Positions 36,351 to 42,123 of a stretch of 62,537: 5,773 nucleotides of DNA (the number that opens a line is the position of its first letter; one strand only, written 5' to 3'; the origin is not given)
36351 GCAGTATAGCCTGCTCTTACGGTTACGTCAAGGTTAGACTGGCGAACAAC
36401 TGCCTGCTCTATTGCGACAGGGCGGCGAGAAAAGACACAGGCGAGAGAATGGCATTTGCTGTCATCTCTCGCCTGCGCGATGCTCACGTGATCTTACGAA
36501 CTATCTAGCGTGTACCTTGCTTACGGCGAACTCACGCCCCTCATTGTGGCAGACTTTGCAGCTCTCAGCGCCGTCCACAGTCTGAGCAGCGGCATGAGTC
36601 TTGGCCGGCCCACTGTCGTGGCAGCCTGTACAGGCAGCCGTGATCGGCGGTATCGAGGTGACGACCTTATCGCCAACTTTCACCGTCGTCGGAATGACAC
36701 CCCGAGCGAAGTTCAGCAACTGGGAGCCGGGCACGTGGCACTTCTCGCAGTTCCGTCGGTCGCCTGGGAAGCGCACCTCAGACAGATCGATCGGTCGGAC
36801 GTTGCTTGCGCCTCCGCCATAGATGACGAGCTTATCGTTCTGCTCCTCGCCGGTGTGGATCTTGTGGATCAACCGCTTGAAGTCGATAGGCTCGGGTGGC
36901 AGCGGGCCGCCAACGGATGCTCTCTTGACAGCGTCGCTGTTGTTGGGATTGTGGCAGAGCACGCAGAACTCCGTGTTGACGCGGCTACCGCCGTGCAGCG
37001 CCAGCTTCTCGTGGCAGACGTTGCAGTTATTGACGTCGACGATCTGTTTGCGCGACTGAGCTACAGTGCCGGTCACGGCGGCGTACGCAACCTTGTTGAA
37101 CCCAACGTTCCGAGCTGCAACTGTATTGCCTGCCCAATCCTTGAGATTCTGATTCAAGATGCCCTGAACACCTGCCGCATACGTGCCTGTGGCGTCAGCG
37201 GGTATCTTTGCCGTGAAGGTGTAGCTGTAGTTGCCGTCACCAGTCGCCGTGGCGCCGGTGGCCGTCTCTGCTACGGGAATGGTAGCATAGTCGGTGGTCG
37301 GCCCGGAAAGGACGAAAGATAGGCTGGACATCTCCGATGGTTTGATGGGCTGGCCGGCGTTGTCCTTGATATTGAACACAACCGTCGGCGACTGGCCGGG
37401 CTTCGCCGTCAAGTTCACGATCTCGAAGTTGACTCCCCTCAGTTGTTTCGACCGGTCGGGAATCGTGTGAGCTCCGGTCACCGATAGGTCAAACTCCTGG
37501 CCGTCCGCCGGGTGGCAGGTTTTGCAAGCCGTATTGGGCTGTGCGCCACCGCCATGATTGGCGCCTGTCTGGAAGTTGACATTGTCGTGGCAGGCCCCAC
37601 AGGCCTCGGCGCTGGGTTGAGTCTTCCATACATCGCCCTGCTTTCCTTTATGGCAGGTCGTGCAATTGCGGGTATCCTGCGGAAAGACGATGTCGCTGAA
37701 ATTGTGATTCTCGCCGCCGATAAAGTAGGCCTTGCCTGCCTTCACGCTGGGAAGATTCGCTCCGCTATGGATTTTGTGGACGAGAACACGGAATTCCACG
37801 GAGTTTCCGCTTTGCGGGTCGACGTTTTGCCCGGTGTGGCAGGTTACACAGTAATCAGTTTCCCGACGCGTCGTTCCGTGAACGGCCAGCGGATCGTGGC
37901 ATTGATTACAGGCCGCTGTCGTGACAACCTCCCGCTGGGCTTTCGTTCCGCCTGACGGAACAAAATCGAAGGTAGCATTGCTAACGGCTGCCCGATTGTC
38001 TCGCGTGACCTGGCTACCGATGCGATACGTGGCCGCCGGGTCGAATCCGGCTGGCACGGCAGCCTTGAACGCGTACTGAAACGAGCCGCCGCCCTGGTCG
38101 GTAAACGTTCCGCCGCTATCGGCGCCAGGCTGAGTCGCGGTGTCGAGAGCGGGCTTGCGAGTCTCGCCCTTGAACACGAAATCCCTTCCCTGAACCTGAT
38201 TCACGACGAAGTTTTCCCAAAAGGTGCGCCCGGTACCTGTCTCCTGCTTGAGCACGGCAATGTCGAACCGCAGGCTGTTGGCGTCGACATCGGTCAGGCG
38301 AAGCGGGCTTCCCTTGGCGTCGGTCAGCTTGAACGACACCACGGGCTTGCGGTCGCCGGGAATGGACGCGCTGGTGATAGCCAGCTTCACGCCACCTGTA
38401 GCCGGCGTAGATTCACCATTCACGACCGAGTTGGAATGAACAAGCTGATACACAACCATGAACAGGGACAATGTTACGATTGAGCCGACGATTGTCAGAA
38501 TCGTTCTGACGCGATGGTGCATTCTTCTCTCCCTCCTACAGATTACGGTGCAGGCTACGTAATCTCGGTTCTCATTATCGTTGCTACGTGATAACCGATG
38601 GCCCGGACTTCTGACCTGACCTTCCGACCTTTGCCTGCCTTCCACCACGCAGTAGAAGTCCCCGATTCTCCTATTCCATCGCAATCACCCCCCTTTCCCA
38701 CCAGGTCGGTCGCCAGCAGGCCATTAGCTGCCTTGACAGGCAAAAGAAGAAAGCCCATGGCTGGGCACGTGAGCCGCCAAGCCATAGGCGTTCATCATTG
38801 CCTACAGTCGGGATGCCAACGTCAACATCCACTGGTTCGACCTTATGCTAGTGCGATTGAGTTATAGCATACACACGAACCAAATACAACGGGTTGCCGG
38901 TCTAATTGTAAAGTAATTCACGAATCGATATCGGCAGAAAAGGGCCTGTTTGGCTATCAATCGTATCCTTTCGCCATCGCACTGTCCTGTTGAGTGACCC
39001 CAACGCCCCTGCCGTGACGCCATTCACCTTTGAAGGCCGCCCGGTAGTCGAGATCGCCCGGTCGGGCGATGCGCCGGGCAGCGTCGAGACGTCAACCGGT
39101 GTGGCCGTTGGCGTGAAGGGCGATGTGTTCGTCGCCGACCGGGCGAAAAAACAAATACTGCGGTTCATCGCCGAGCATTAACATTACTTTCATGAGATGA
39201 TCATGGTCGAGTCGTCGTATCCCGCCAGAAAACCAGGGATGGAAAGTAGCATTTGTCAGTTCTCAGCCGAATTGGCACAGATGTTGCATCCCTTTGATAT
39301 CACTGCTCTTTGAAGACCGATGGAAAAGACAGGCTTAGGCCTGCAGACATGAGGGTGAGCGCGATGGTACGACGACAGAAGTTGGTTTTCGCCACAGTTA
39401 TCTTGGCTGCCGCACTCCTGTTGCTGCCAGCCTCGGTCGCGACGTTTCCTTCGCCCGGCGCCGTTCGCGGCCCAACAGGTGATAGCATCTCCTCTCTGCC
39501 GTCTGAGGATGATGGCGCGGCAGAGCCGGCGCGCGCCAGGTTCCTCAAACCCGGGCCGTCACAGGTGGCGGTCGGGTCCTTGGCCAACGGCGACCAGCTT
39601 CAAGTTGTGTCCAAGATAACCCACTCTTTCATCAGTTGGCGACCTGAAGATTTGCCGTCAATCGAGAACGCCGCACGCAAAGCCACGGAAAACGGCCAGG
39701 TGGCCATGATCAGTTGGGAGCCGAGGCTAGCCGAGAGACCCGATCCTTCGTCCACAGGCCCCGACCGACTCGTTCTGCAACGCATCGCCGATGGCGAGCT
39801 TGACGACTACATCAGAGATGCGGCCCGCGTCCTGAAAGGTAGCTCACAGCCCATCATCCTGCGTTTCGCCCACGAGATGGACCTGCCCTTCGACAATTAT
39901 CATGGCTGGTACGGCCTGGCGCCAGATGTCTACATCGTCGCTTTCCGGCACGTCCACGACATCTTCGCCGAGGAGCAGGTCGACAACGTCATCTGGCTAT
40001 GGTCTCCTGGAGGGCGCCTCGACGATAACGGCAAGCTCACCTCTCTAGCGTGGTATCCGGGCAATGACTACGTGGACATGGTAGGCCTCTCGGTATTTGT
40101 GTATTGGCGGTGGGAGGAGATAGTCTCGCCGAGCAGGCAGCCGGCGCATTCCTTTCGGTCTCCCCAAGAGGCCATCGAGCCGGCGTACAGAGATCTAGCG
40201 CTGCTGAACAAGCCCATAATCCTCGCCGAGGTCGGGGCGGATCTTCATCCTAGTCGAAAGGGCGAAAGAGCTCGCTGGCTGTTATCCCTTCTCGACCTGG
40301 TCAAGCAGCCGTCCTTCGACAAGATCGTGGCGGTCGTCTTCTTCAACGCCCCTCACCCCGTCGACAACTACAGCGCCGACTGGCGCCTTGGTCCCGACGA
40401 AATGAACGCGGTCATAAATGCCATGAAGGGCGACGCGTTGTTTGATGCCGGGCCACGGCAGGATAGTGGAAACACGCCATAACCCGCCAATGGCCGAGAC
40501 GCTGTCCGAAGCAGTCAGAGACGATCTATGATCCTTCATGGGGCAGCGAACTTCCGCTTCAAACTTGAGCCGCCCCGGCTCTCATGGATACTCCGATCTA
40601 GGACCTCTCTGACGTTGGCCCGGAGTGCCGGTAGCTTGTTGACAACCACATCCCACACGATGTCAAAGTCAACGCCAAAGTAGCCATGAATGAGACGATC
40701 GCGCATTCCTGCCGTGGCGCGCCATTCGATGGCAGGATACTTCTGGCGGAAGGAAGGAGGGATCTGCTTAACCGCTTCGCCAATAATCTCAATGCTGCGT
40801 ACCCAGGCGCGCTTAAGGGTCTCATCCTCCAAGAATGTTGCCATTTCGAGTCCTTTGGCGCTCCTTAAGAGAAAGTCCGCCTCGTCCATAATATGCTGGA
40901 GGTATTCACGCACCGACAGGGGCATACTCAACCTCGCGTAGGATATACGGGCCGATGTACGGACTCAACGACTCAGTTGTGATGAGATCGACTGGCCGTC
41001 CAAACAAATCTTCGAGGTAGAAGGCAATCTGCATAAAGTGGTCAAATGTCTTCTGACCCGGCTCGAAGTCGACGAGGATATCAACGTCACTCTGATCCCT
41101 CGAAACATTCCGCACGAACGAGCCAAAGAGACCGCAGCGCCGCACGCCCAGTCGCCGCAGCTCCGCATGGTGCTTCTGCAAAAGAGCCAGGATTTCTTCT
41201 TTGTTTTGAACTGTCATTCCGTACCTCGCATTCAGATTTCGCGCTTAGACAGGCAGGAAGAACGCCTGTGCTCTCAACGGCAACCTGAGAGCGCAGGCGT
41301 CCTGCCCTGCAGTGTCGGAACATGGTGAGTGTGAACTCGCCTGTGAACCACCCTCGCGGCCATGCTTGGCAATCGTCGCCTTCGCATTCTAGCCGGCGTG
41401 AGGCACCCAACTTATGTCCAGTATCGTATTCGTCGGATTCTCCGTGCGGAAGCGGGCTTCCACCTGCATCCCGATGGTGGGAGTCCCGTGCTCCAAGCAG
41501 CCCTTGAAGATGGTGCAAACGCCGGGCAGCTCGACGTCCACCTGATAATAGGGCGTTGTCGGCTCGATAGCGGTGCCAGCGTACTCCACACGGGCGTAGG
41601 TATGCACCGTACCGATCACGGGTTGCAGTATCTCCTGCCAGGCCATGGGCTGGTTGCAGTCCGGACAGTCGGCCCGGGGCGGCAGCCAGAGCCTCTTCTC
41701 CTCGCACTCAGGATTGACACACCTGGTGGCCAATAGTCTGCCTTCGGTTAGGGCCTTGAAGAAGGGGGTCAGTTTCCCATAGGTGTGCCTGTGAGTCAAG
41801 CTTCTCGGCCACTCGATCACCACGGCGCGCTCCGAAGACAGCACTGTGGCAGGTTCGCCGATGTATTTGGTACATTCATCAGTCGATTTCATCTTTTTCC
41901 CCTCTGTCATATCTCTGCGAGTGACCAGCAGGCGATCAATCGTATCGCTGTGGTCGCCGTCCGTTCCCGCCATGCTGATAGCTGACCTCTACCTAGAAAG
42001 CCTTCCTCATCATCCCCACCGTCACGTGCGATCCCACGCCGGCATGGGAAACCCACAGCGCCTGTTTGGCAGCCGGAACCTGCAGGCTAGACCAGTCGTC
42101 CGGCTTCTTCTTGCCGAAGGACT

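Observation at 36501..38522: Membrane-anchored decaheme cytochrome with MtrC/OmcA-like domain order and no MtrAB partners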

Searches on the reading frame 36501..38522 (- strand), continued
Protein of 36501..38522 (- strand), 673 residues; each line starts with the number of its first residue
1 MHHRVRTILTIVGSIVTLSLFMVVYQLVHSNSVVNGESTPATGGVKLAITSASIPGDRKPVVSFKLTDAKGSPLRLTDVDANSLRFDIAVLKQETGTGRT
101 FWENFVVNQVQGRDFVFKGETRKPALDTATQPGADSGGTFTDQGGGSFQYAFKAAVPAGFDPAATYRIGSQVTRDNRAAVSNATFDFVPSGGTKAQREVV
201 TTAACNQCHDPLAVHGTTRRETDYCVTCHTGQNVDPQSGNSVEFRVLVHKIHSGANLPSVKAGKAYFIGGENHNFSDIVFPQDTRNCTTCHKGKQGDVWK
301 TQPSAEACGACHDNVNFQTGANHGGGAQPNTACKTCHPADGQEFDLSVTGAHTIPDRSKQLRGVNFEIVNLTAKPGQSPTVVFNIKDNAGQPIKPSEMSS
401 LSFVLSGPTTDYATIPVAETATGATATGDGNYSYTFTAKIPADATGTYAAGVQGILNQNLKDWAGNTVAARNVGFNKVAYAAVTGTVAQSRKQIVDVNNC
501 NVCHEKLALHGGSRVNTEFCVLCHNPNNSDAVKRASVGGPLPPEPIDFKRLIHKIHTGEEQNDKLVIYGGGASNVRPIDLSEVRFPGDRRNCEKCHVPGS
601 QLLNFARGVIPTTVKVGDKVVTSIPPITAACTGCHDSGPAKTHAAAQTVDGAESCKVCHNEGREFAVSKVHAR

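Call 57: find_encoding_contigs(protein=P0007, flank=8000, max_places=1)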
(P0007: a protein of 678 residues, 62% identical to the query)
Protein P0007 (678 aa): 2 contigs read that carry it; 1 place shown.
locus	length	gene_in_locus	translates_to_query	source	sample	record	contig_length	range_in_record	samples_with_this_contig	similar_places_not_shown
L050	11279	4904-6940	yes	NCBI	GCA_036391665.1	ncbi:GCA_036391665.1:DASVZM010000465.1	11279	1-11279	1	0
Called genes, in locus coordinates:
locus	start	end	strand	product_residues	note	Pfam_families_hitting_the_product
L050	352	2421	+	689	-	PF25917:BSH_RND (weak), PF25881:HH_YBHG (faint), PF25990:Beta-barrel_YknX (faint), PF25967:RND-MFP_C (weak), PF25975:CzcB_C (weak)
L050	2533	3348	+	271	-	PF00005:ABC_tran, PF13304:AAA_21 (faint)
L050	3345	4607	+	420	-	PF12704:MacB_PCD, PF02687:FtsX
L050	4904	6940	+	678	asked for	PF14522:Cytochrome_C7 (faint), PF09699:Paired_CXXCH_1 (faint), PF14537:Cytochrom_c3_2 (faint), PF22113:Mtrc-MtrF_II-IV_dom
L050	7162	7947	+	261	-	PF00075:RNase_H, PF13456:RVT_3 (weak)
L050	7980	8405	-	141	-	PF00582:Usp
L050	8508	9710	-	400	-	PF00999:Na_H_Exchanger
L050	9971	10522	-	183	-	PF01558:POR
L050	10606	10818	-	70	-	PF12797:Fer4_2 (faint), PF12837:Fer4_6 (faint), PF13237:Fer4_10 (weak), PF14697:Fer4_21 (faint), PF00037:Fer4 (weak), PF12800:Fer4_4 (faint), PF12838:Fer4_7, PF13187:Fer4_9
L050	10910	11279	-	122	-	?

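Call 58: find_encoding_contigs(protein=P0015, flank=8000, max_places=1)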
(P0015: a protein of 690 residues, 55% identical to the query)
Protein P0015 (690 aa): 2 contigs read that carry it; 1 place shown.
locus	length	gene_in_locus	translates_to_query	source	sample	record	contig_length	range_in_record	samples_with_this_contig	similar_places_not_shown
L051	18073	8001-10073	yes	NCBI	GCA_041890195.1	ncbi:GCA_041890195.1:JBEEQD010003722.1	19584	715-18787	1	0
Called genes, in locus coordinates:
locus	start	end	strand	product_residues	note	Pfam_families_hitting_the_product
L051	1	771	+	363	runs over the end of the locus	PF01547:SBP_bac_1, PF13416:SBP_bac_8, PF13343:SBP_bac_6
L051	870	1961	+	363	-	PF00005:ABC_tran, PF08402:TOBE_2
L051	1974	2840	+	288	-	PF00528:BPD_transp_1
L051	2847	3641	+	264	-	PF00528:BPD_transp_1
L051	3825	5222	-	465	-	PF00860:Xan_ur_permease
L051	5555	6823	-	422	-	-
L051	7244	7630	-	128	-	-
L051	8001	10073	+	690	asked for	PF14522:Cytochrome_C7 (faint), PF14537:Cytochrom_c3_2 (faint), PF09699:Paired_CXXCH_1 (faint), PF22113:Mtrc-MtrF_II-IV_dom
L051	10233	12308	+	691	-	PF09594:GT87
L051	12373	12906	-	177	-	-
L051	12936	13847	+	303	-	PF01127:Sdh_cyt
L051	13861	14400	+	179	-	-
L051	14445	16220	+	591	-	PF00890:FAD_binding_2, PF01266:DAO, PF01946:Thi4 (faint), PF03486:HI0933_like (faint), PF07992:Pyr_redox_2 (faint), PF02910:Succ_DH_flav_C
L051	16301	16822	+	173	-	PF08843:AbiEii (weak)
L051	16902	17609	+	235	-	PF13085:Fer2_3, PF12838:Fer4_7 (faint), PF13187:Fer4_9 (faint), PF13237:Fer4_10, PF13183:Fer4_8, PF13534:Fer4_17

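Call 59: search_protein_representatives(protein=window:36501-38522:-)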
Query: 673 residues. Proteins with E-value up to 0.001 (for the whole library): 2723; up to 1e-10: 1909; up to 1e-30: 814. The best 150 are listed.
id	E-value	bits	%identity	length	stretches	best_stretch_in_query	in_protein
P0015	3.6e-220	749.3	56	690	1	7-671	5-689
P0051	8.0e-183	625.9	47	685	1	20-672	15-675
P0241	2.8e-182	624.1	46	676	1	34-672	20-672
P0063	1.2e-177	608.7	50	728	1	41-673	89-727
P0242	1.6e-170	585.2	48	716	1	44-671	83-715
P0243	4.2e-162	557.4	47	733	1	42-671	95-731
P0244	8.0e-159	546.6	47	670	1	17-672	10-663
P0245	8.6e-159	546.5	48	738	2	292-673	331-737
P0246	6.5e-154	530.4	47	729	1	38-671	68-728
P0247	5.6e-151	520.7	49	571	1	112-671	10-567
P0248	2.7e-148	511.8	42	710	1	44-672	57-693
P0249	4.3e-143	494.6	43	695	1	45-671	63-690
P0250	9.0e-138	477.0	42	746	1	37-671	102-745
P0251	9.2e-138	477.0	42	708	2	281-673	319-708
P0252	1.7e-135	469.5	46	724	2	272-673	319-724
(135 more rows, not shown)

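Call 73: search_protein_families(library=ncbifam, proteins=[L035:826-1992:+, L035:1996-3777:+, L035:3750-5870:+, L035:6116-6874:+, L035:7351-9048:+, L035:9797-10576:+, L035:10350-11939:+, L007:5411-6550:-, L047:417-2663:+], max_evalue=0.001)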
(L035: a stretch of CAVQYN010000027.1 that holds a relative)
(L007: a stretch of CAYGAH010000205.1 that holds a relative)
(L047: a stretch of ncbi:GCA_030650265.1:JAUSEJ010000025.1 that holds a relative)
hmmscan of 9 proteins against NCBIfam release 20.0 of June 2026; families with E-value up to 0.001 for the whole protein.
L035:826-1992:+ (388 aa): 8 families
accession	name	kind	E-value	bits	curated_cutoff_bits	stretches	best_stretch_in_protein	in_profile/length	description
TIGR03508.1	decahem_SO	subfamily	1.7e-14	53.9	192.2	1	130-323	70-248/258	DmsE family decaheme c-type cytochrome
TIGR01905.1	paired_CXXCH_1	subfamily_domain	1.1e-12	47.7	25.2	0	160-191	6-37/41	doubled CXXCH domain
NF041028.1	decahem_GSU2203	exception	6.3e-11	42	325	1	130-249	101-210/317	GSU2203 family decaheme c-type cytochrome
TIGR04257.1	nanowire_3heme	domain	1.2e-06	28.6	40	0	127-190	21-74/75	c(7)-type cytochrome triheme domain-containing protein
NF040886.1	cyt_C_like_Sec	equivalog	3.3e-06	26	250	0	184-247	46-112/423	multiheme c-type cytochrome (seleno)protein ExtKL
NF008659.0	PRK11659.1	equivalog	1.1e-05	25.2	184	0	129-254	45-175/188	cytochrome c nitrite reductase pentaheme subunit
TIGR03153.1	cytochr_NrfH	equivalog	7.8e-05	22.8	134.2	0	181-224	26-62/138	cytochrome c nitrite reductase small subunit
TIGR03146.1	cyt_nit_nrfB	equivalog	0.00048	20.4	166.6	0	130-251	11-121/145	cytochrome c nitrite reductase pentaheme subunit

L035:1996-3777:+ (593 aa): 3 families
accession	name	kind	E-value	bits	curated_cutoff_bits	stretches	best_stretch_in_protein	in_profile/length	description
TIGR01583.1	formate-DH-gamm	equivalog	3.9e-11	43.3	115.85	1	7-209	3-194/204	formate dehydrogenase subunit gamma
NF007924.0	PRK10639.1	equivalog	1.5e-10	41.2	341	1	4-209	5-195/211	formate dehydrogenase cytochrome b556 subunit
NF007558.0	PRK10179.1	equivalog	8.2e-09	35.4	339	1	4-211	5-199/217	formate dehydrogenase-N subunit gamma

L035:3750-5870:+ (706 aa): 3 families
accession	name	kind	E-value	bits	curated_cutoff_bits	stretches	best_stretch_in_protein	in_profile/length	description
TIGR03153.1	cytochr_NrfH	equivalog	1.4e-13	51.1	134.2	1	28-132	4-110/138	cytochrome c nitrite reductase small subunit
TIGR02161.1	napC_nirT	subfamily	5.9e-06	26.3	310.6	1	10-110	2-108/185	periplasmic nitrate (or nitrite) reductase c-type cytochrome, NapC/NirT family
NF011606.0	PRK15032.1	equivalog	0.00086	18.5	455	0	26-93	19-91/390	pentaheme c-type cytochrome TorC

L035:6116-6874:+ (252 aa): 4 families
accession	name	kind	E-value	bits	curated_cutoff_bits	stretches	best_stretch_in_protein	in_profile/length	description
NF002990.0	PRK03735.1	subfamily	7.5e-74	248.2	325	1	35-246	3-222/223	cytochrome b6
NF040969.1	cytb_ExtP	equivalog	5.9e-70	235.3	290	1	62-244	21-203/205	selenite/tellurite reduction operon b-type cytochrome ExtP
NF041076.1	cyt_b_SoxC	equivalog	8.8e-34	117.3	740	1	38-244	2-201/542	proton pump complex cytochrome B SoxC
NF050120.1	bc1_QcrB_actin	exception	1.1e-32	113.6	500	1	40-241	1-218/458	cytochrome bc1 complex cytochrome b subunit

L035:7351-9048:+ (565 aa): 5 families
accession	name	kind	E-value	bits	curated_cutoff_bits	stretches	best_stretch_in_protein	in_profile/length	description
TIGR03508.1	decahem_SO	subfamily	1e-13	51.4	192.2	2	137-322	28-176/258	DmsE family decaheme c-type cytochrome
TIGR01904.2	GSu_C4xC__C2xCH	domain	1.1e-07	31.5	27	0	175-228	19-71/73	CxxxxCH/CxxCH domain c-type cytochrome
NF045713.1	CxxCH_16_HmcA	equivalog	1.3e-07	30.6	400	1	246-490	79-292/541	sulfate respiration complex hexadecaheme cytochrome HmcA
TIGR01905.1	paired_CXXCH_1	subfamily_domain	7.3e-06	25.8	25.2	0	286-323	7-39/41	doubled CXXCH domain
NF041781.1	mnquin_red_QrcA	equivalog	0.00031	20.4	180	0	129-190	103-165/174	menaquinone reductase multiheme cytochrome c subunit QrcA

L035:9797-10576:+ (259 aa): 4 families
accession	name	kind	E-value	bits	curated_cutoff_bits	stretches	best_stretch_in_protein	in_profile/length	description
TIGR03507.1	decahem_SO1788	subfamily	4.1e-29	101.5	209.3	1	81-258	4-192/672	OmcA/MtrC family decaheme c-type cytochrome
NF046116.1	adhesin_Lcl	equivalog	0.00014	20.5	500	1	29-63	105-139/431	collagen-like adhesin Lcl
NF038329.2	gly_rich_SclB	equivalog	0.00015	20.9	325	1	29-60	153-184/442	LPXTG-anchored collagen-like adhesin Scl2/SclB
NF038330.1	adhesin_SclA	exception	0.00052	19.8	400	1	29-83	219-278/405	LPXTG-anchored collagen-like adhesin Scl1/SclA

L035:10350-11939:+ (529 aa): 4 families
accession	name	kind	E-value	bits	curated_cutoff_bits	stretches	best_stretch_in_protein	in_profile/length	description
TIGR03507.1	decahem_SO1788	subfamily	2.4e-91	307.2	209.3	1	75-526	193-670/672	OmcA/MtrC family decaheme c-type cytochrome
TIGR01905.1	paired_CXXCH_1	subfamily_domain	7.5e-07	29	25.2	0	367-399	8-37/41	doubled CXXCH domain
NF041028.1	decahem_GSU2203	exception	0.00014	21.2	325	0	122-194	118-187/317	GSU2203 family decaheme c-type cytochrome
TIGR03508.1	decahem_SO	subfamily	0.00057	19.4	192.2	0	130-189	190-249/258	DmsE family decaheme c-type cytochrome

L007:5411-6550:- (380 aa): 6 families
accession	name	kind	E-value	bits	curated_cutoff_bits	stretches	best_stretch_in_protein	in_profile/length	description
TIGR03508.1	decahem_SO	subfamily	6.7e-12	45.4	192.2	1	245-331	71-154/258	DmsE family decaheme c-type cytochrome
NF041028.1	decahem_GSU2203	exception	2e-09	37.1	325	1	247-331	104-185/317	GSU2203 family decaheme c-type cytochrome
NF041198.1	UshA_like_PCGU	equivalog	1.5e-07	30.4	275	1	50-133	400-487/519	UshA-like (seleno)protein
TIGR03153.1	cytochr_NrfH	equivalog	9.3e-07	29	134.2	0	128-173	20-63/138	cytochrome c nitrite reductase small subunit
TIGR03507.1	decahem_SO1788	subfamily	4.8e-05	22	209.3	0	88-131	261-308/672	OmcA/MtrC family decaheme c-type cytochrome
NF047727.1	4hemeCytCCctA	equivalog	0.00063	19.9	180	0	98-143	39-87/109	tetraheme c-type cytochrome CctA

L047:417-2663:+ (748 aa): 2 families
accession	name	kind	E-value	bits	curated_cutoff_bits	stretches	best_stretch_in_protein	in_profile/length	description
TIGR03507.1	decahem_SO1788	subfamily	1.7e-38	132.6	209.3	1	195-700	162-625/672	OmcA/MtrC family decaheme c-type cytochrome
TIGR01905.1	paired_CXXCH_1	subfamily_domain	0.00058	19.7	25.2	0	555-586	6-37/41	doubled CXXCH domain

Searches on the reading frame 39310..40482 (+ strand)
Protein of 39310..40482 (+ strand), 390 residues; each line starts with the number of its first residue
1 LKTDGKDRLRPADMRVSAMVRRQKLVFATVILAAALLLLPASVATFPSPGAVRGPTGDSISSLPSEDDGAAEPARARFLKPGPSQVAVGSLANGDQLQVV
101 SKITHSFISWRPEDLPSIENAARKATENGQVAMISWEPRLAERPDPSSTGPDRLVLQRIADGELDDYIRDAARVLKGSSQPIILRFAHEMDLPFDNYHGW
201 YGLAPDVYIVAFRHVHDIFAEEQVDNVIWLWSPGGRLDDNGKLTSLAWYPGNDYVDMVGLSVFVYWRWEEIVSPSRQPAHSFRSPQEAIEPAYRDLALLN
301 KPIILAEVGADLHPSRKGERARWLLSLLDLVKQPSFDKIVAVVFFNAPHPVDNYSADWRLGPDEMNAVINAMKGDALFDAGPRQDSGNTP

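Call 9: search_protein_families(library=pfam, proteins=[window:39310-40482:+], max_evalue=0.001)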
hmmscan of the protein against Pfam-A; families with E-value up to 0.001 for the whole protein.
window:39310-40482:+ (390 aa): 1 family
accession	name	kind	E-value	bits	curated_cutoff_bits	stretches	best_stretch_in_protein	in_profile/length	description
PF02156.21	Glyco_hydro_26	-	3.5e-10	40.2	20.2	1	166-264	137-231/311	Glycosyl hydrolase family 26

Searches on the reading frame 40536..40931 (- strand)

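Call 9: search_protein_families(library=pfam, proteins=[window:40536-40931:-], max_evalue=0.001)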
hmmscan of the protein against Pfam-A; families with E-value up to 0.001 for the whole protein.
window:40536-40931:- (131 aa): 1 family
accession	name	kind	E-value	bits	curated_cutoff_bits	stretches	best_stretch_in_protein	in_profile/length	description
PF01934.22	HepT-like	-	2.4e-26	92.2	23.5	1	21-109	8-119/120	Ribonuclease HepT-like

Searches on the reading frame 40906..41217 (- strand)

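Call 10: search_protein_families(library=pfam, proteins=[window:40906-41217:-], max_evalue=0.001)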
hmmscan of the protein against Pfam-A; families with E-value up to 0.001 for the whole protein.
window:40906-41217:- (103 aa): 3 families
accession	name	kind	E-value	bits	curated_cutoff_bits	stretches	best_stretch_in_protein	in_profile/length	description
PF01909.29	NTP_transf_2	-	5.2e-12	46.4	21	1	16-89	4-83/93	Nucleotidyltransferase domain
PF18765.7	Polbeta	-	3e-10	40.6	26.9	1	24-93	12-81/93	Polymerase beta, Nucleotidyltransferase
PF22600.2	MTPAP-like_central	-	0.00045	20.8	27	1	3-55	19-68/139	Poly(A) RNA polymerase, mitochondrial-like, central palm domain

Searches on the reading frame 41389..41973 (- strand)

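Call 10: search_protein_families(library=pfam, proteins=[window:41389-41973:-], max_evalue=0.001)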
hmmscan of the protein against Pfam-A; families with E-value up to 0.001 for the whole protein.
window:41389-41973:- (194 aa): 2 families
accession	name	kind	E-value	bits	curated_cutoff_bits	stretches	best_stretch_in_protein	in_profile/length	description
PF12172.15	zf-ChsH2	-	7.8e-05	22.8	23.2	0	72-86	1-15/37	ChsH2, rubredoxin-like zinc ribbon domain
PF01796.24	OB_ChsH2_C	-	0.0002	21.7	27.1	1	121-176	8-65/65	ChsH2, C-terminal OB-fold domain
